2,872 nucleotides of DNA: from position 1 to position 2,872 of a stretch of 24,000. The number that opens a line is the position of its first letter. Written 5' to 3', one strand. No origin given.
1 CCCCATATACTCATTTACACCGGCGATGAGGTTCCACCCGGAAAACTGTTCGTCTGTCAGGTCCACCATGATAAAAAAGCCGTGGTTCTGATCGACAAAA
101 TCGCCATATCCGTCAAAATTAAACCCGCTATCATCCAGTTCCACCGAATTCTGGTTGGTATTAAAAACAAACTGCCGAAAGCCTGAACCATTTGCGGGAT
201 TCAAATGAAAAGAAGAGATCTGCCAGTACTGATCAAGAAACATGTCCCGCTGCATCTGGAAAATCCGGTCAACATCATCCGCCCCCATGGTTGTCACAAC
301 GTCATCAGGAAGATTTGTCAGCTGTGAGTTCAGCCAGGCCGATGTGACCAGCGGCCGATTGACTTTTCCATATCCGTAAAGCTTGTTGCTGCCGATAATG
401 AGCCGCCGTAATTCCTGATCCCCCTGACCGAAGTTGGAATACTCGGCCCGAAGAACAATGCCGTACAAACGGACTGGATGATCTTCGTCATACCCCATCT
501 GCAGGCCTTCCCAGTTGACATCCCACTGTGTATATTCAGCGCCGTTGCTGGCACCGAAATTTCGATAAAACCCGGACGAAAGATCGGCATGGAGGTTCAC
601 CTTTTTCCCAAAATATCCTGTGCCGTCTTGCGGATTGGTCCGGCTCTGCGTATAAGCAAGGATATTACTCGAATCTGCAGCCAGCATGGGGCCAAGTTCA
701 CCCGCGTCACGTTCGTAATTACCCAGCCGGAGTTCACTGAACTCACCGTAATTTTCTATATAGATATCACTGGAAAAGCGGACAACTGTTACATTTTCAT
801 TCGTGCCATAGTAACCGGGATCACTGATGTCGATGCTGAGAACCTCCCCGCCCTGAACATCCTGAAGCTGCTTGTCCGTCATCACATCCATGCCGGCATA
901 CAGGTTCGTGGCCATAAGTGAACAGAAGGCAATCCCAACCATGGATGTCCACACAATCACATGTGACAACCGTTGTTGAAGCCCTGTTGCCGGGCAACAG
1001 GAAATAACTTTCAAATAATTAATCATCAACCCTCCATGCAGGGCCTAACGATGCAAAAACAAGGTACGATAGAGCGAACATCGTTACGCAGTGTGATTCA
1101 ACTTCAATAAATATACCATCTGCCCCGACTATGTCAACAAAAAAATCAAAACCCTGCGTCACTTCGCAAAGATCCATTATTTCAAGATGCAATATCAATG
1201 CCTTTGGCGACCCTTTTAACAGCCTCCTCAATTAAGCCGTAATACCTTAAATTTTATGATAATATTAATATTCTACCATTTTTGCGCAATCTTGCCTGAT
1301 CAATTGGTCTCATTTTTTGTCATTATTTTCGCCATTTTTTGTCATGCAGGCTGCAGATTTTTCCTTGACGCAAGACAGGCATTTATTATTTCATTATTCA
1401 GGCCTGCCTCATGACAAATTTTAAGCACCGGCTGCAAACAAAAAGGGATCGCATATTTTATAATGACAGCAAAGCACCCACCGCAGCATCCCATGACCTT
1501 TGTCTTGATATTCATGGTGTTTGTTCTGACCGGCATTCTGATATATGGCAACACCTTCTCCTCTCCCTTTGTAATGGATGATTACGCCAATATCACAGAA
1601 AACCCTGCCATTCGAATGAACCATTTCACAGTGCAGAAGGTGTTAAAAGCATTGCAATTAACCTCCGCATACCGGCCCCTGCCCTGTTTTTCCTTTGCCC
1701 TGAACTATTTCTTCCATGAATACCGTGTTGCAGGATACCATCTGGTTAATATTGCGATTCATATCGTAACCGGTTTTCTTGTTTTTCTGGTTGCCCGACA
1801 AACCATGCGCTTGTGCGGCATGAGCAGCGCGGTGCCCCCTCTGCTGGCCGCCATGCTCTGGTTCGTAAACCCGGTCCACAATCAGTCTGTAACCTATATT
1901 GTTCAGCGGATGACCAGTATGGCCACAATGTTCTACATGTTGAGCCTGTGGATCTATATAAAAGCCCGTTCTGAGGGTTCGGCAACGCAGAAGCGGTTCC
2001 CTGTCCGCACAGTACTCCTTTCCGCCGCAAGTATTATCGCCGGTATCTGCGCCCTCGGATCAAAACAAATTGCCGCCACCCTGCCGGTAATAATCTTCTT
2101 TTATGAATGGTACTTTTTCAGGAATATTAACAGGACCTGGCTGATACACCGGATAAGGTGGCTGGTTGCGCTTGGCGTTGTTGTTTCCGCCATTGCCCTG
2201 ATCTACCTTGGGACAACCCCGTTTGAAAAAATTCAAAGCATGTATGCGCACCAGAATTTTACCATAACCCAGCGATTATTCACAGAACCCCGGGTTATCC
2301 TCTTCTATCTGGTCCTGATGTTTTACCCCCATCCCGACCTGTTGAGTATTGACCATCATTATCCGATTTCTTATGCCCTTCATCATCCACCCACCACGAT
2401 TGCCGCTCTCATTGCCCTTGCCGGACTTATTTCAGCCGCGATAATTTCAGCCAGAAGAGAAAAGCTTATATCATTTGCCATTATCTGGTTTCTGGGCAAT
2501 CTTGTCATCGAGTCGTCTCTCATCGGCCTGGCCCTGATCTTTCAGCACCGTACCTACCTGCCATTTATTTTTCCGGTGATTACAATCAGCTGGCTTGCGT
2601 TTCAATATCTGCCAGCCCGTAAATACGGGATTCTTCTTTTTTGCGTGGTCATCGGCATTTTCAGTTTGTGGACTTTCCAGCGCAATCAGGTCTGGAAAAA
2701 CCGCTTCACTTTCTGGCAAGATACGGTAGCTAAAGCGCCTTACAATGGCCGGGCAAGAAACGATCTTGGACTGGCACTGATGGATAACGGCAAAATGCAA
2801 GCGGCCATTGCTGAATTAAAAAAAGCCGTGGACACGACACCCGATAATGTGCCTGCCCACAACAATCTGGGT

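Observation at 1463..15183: Six tandem paralogs of a TMTC-like GT-C glycosyltransferase-TPR fusion: conserved catalytic membrane domain, diversified TPR domains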

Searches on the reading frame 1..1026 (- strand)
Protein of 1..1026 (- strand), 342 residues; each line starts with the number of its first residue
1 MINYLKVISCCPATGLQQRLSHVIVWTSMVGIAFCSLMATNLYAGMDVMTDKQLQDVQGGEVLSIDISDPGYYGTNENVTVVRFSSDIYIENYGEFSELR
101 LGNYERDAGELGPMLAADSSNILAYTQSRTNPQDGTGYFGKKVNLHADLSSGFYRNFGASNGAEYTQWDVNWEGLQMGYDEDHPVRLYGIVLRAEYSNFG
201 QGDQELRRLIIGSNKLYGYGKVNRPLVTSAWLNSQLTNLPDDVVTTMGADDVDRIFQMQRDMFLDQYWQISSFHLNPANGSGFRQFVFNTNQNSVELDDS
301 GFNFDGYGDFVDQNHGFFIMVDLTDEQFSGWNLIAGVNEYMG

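Call 74: search_protein_families(library=pfam, proteins=[window:1-1026:-], max_evalue=1)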
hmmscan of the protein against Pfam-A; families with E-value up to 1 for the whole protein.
window:1-1026:- (342 aa): 1 family
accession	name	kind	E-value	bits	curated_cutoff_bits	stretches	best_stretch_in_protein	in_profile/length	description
PF19657.4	DUF6160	-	0.17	12.6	27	1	34-68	12-46/96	Family of unknown function (DUF6160)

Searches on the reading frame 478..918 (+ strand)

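Call 16: search_protein_families(library=pfam, proteins=[window:478-918:+], max_evalue=0.1)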
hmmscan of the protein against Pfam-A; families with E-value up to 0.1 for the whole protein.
window:478-918:+ (147 aa): 1 family
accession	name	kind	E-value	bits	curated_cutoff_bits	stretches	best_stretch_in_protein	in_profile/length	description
PF14936.11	p53-inducible11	-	0.035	14.6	27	1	85-134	112-159/179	Tumour protein p53-inducible protein 11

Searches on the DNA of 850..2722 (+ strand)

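Call 52: search_rna_families(sources=[L019, L023, L080, L002, L013, L017, L045], threshold=gathering)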
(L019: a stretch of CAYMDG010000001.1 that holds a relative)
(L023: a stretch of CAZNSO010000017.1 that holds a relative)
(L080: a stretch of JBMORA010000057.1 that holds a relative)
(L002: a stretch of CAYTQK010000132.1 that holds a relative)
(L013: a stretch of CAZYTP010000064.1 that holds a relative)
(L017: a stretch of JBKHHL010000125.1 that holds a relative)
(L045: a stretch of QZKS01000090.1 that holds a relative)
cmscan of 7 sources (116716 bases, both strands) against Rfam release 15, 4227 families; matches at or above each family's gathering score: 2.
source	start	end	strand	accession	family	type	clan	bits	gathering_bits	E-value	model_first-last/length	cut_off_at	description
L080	18883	18961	+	RF03167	c-di-GMP-I-GGC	Cis-reg; riboswitch;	CL00126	62.1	59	5.4e-12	1-80/80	no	c-di-GMP-I-GGC riboswitch aptamer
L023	8359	8441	-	RF01051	c-di-GMP-I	Cis-reg; riboswitch;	CL00126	55.1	35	9e-08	1-87/87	no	c-di-GMP-I riboswitch aptamer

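Call 76: search_rna_families(source=window, start=850, end=1600, threshold=evalue, max_evalue=1)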
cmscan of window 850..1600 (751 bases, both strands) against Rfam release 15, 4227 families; matches with E-value up to 1: 1.
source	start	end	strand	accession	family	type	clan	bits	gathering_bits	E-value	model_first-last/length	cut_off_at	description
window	1438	1523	-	RF02392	sau-53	Gene; sRNA;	-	17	100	0.96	55-143/192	no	Staphylococcus sRNA sau-53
